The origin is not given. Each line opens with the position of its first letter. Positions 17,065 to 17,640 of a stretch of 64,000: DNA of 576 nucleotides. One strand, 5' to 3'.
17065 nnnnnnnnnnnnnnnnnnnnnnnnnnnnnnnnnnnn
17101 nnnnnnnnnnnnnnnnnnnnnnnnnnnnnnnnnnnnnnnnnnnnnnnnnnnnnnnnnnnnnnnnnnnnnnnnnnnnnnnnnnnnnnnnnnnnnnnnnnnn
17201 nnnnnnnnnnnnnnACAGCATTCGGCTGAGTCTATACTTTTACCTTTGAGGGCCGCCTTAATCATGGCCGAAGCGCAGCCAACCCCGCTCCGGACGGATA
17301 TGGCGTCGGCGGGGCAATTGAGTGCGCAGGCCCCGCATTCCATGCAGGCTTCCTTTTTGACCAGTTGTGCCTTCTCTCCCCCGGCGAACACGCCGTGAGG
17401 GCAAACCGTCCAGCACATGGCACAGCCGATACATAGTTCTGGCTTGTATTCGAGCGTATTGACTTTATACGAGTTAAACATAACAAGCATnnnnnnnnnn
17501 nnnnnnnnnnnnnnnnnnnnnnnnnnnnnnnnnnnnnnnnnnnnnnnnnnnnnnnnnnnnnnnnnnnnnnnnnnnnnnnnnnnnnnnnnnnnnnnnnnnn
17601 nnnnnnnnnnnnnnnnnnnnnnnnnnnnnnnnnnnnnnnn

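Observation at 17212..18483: hgcA-hgcB mercury-methylation gene pair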

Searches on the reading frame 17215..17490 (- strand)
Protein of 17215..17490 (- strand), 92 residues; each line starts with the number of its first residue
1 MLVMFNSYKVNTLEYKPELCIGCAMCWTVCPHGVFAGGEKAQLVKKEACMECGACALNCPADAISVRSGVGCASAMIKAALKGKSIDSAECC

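Call 3: search_protein_families(library=ncbifam, proteins=[window:17215-17490:-], max_evalue=0.01)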
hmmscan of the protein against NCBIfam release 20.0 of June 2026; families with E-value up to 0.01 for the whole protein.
window:17215-17490:- (92 aa): 75 families (the best 25 are shown)
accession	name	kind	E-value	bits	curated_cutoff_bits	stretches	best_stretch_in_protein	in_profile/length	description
NF040864.1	HgcB_ferredoxin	equivalog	2.6e-32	110.5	99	1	9-91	5-92/93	mercury methylation ferredoxin HgcB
NF043039.1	HgcAB_like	equivalog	1.7e-14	54.2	285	1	11-65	293-350/350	HgcAB-like fusion protein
NF040770.1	hetero_SS_HdrA2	exception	9.9e-11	40.5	1100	1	15-82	574-642/777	CoB-CoM heterodisulfide reductase HdrA2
NF058577.1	FdxA_fam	equivalog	1.3e-09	38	65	1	19-63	8-52/52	4Fe-4S ferredoxin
TIGR01944.1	rnfB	subfamily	5.2e-09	35.9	68.7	1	16-68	111-164/190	RnfABCDGE type electron transport complex subunit B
NF045790.1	OxalOxreddelta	equivalog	5.2e-09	35.7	230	1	15-65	257-307/316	oxalate oxidoreductase subunit delta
NF038196.1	ferrodoxin_EFR1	subfamily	8e-09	35.9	75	1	13-67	180-232/242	EFR1 family ferrodoxin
TIGR02179.1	PorD_KorD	subfamily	8.2e-09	35.5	60.05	1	15-66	22-74/78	2-oxoacid:acceptor oxidoreductase, delta subunit, pyruvate/2-ketoisovalerate family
NF040684.1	PorD_Arch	equivalog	1.2e-08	34.9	120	1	13-67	27-82/85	pyruvate synthase subunit PorD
NF006221.0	PRK08348.1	subfamily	2e-08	34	124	1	12-68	38-96/136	NADH-plastoquinone oxidoreductase subunit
NF045490.1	FdxA_Protbact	equivalog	2.1e-08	34.4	135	1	19-68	8-59/104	ferredoxin FdxA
NF007203.0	PRK09624.1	equivalog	2.2e-08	34.2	171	1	6-66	39-100/105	pyuvate ferredoxin oxidoreductase subunit delta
TIGR02494.1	PFLE_PFLC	subfamily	7e-08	32.1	174.35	1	10-82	40-115/293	glycyl-radical enzyme activating protein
NF007204.0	PRK09625.1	equivalog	1.2e-07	31.8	125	1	7-65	48-107/133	pyruvate flavodoxin oxidoreductase subunit delta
TIGR04395.1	cutC_activ_rSAM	equivalog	1.9e-07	30.7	360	1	13-77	49-116/309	choline TMA-lyase-activating enzyme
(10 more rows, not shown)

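Call 4: search_protein_families(library=pfam, proteins=[window:17215-17490:-], max_evalue=0.01)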
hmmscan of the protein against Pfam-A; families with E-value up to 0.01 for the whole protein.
window:17215-17490:- (92 aa): 13 families
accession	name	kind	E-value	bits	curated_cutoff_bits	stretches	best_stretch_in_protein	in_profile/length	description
PF00037.32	Fer4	-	9.1e-13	47.9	21.1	2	15-34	3-22/24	4Fe-4S binding domain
PF12837.12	Fer4_6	-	3.3e-10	39.8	25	2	14-35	3-24/24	4Fe-4S binding domain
PF13187.11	Fer4_9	-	1.9e-09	37.8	27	1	20-64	2-52/52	4Fe-4S dicluster domain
PF13237.11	Fer4_10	-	2.1e-09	37.6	25.5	1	15-60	4-53/53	4Fe-4S dicluster domain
PF12838.12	Fer4_7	-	6.2e-09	36.6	27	1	10-34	28-52/52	4Fe-4S dicluster domain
PF14697.11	Fer4_21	-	2e-08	34.7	35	2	18-65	6-58/59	4Fe-4S dicluster domain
PF12797.12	Fer4_2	-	2.9e-08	33.6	24.5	1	42-61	3-22/22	4Fe-4S binding domain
PF13484.11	Fer4_16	-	3.9e-07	31.2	30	2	49-76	2-29/66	4Fe-4S double cluster binding domain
PF13183.11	Fer4_8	-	7.6e-07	30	27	2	47-61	3-17/68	4Fe-4S dicluster domain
PF25160.1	LdpA_Fe-S-bd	-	8.4e-07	29.1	27.6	2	43-68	22-47/49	LdpA Fe-S cluster-binding domain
PF12800.12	Fer4_4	-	1e-05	25.9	24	0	17-31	1-15/17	4Fe-4S binding domain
PF13534.11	Fer4_17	-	8.9e-05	23.4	22.2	0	15-34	41-60/61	4Fe-4S dicluster domain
PF17179.9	Fer4_22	-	0.0067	17.7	27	0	12-33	73-94/95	4Fe-4S dicluster domain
